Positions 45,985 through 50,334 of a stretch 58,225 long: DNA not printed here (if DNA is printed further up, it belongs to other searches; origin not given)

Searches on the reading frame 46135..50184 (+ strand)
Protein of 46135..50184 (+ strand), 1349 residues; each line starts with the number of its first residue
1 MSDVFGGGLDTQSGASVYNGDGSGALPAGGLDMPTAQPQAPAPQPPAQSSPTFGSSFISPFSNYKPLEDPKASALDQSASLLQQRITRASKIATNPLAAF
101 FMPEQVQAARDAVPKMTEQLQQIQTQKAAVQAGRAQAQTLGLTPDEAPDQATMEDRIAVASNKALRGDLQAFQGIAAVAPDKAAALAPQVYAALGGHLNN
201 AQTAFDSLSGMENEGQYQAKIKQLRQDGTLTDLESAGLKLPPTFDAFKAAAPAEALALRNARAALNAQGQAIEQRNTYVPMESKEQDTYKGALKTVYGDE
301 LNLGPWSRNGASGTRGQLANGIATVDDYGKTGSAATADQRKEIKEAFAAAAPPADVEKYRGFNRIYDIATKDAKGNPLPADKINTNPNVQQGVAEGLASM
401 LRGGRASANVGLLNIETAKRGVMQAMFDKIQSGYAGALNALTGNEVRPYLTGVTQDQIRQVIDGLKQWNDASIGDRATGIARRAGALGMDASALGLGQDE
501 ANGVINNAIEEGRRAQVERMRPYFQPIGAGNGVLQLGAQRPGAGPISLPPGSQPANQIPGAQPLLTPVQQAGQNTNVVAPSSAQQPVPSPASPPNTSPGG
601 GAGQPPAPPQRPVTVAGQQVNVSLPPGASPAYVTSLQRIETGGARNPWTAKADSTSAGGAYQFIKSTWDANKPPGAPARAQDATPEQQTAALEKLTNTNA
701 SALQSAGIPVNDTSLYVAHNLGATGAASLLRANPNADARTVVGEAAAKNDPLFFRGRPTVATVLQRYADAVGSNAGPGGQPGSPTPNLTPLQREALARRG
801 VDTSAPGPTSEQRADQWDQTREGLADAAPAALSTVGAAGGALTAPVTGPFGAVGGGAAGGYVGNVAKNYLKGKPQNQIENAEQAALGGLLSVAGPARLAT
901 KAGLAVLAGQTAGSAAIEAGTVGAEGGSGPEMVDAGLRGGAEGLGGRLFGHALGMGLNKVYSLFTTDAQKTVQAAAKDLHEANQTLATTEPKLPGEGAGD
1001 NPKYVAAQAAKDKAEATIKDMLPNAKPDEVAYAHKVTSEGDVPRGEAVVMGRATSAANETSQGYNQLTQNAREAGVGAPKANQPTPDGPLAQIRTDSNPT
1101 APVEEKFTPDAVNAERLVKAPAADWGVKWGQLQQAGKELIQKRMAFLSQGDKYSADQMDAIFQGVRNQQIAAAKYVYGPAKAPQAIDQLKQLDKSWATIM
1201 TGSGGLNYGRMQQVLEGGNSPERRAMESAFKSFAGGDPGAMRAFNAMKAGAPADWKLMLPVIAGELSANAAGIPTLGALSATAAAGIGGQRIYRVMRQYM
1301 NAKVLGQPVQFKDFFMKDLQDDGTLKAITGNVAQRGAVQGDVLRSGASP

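Call 70: search_protein_families(library=phrogs, max_evalue=0.00001, proteins=[window:46135-50184:+])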
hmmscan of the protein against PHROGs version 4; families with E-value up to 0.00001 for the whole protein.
window:46135-50184:+ (1349 aa): 2 families
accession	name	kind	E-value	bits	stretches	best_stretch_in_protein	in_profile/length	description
phrog_4067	-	other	2.1e-17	63.9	1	620-773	675-834/980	transglycosylase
phrog_3201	-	tail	2.7e-09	36.2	1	648-834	2051-2245/2408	tail fiber protein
